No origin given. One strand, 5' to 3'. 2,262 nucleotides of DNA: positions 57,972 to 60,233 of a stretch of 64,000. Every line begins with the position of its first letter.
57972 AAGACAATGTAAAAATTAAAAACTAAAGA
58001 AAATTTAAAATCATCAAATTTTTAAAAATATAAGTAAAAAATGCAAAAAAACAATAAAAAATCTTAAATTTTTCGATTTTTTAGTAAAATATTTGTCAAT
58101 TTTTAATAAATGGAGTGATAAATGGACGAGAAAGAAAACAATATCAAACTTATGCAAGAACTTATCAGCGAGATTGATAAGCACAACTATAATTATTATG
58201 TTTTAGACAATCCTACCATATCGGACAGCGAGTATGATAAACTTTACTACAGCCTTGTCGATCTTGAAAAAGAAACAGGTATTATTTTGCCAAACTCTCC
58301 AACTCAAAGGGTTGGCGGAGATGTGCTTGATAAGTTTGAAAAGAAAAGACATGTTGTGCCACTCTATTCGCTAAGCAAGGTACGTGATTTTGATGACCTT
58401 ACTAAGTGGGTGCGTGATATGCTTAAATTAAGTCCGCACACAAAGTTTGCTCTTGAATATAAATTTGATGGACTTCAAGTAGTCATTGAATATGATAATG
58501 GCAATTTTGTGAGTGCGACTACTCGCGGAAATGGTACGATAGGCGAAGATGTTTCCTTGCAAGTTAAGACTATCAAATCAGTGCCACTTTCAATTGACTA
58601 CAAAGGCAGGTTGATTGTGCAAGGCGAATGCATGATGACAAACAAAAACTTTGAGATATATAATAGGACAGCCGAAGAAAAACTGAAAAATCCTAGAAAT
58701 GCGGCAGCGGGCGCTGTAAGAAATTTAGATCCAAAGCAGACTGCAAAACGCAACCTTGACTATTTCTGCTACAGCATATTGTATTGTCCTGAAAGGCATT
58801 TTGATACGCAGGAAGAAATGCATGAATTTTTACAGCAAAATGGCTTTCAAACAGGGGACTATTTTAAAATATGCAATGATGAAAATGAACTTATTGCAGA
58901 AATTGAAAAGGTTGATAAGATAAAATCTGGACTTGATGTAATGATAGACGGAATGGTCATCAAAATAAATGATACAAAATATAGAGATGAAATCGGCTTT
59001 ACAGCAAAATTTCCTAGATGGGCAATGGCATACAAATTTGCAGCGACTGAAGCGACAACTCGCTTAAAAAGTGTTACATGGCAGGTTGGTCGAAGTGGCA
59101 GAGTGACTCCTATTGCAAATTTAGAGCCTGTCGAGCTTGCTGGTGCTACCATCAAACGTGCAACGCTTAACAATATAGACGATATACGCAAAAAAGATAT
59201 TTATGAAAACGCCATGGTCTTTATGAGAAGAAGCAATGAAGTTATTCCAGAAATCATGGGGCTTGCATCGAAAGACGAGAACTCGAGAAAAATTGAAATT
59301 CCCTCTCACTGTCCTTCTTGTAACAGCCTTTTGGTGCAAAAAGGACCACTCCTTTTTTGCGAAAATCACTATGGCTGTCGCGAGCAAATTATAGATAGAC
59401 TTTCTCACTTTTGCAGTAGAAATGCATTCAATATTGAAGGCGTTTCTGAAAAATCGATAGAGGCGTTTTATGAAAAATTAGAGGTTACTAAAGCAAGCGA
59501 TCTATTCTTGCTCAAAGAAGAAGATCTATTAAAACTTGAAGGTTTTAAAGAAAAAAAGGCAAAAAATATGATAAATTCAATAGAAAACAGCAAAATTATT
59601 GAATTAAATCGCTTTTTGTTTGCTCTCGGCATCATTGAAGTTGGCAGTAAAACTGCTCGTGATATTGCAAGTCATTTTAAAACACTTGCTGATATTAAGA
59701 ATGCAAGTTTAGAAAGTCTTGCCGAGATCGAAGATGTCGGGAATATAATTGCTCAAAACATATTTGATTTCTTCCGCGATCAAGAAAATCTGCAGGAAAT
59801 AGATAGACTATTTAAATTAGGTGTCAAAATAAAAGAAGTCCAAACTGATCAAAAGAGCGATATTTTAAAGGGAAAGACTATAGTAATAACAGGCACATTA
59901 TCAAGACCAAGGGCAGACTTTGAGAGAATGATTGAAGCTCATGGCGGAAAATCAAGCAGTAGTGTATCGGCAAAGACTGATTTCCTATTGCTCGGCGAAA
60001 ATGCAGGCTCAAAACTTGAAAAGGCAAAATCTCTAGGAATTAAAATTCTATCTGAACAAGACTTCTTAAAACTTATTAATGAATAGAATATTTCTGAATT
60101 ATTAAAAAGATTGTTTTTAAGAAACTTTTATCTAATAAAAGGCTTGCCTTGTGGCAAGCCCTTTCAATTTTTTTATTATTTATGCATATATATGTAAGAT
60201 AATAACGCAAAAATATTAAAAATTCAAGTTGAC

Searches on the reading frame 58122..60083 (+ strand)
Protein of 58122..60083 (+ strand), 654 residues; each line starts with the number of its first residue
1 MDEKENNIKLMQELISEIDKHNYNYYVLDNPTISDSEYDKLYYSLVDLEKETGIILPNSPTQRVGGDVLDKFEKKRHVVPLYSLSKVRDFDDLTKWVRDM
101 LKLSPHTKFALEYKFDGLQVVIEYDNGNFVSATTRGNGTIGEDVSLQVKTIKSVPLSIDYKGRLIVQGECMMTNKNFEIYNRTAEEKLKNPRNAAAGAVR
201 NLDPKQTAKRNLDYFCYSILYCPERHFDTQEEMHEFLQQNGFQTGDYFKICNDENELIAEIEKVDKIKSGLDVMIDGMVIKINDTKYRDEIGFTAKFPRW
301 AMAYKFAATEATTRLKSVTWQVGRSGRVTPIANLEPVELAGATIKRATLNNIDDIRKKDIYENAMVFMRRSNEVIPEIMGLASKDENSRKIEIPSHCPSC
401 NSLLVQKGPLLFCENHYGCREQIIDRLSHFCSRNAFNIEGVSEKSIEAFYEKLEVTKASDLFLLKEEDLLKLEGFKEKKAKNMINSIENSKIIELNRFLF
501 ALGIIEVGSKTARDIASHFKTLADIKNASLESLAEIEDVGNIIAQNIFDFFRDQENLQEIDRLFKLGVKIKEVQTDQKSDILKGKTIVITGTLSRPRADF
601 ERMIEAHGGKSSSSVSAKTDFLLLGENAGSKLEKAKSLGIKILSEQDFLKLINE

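Call 60: find_related_loci(query=window:58122-60083:+, collection=genome_contigs, flank=4500)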
Query window:58122-60083:+ (654 aa) in genome_contigs; peptide patterns used: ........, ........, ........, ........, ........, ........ (x = any residue, [..] = any of these).
52 stretches matched a pattern; 12 encode a relative of the query (tblastn E <= 1e-3); 12 distinct loci.
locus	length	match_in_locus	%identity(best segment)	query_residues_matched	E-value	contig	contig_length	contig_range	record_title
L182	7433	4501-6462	96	1-654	0e+0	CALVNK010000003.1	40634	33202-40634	MAG: uncultured Clostridia bacterium isolate BRZ_B__bin17 genome assembly, contig: BRZ_B__NODE_1288_length_40634_cov_5.1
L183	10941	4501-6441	72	5-652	0e+0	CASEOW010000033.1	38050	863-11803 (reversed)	uncultured Firmicutes bacterium isolate Batch3_idba_bin.1294 genome assembly, contig: Batch3_idba_bin.1294.fa_k87_113444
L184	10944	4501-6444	68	6-653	0e+0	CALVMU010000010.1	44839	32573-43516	MAG: uncultured Clostridia bacterium isolate BRZ_EH__bin39 genome assembly, contig: BRZ_EH__NODE_1402_length_44839_cov_1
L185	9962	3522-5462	67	6-652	0e+0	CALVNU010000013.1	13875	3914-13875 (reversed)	MAG: uncultured Clostridia bacterium isolate BRZ_CG__bin67 genome assembly, contig: BRZ_CG__NODE_5473_length_13875_cov_3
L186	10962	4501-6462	65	1-654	0e+0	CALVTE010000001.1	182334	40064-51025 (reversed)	MAG: uncultured Clostridia bacterium isolate BRZ_BP__bin16 genome assembly, contig: BRZ_BP__NODE_119_length_182334_cov_6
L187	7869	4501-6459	66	1-653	0e+0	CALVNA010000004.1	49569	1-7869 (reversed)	MAG: uncultured Clostridia bacterium isolate BRZ_DN__bin10 genome assembly, contig: BRZ_DN__NODE_1015_length_49569_cov_5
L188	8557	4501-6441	67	6-653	0e+0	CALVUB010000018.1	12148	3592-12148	MAG: uncultured Clostridia bacterium isolate BRZ_CM__bin93 genome assembly, contig: BRZ_CM__NODE_5738_length_12148_cov_3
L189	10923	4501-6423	66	8-648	0e+0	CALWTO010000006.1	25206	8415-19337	MAG: uncultured Clostridia bacterium isolate E19__bin314 genome assembly, contig: E19__k127_250129, whole genome shotgun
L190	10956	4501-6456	65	1-652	0e+0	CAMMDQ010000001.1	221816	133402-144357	MAG: uncultured Firmicutes bacterium isolate ERR4968606_bin.18_MetaWRAP_v1.1_MAG genome assembly, contig: NODE_34_length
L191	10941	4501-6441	65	6-652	0e+0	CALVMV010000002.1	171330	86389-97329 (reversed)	MAG: uncultured Clostridia bacterium isolate BRZ_BA__bin78 genome assembly, contig: BRZ_BA__NODE_151_length_171330_cov_1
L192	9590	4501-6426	65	11-652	0e+0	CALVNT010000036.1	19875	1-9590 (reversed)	MAG: uncultured Clostridia bacterium isolate E03__bin334 genome assembly, contig: E03__k127_1947521, whole genome shotgu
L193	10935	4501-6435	64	8-652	0e+0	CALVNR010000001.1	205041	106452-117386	MAG: uncultured Clostridia bacterium isolate BRZ_QS__bin44 genome assembly, contig: BRZ_QS__NODE_30_length_205041_cov_19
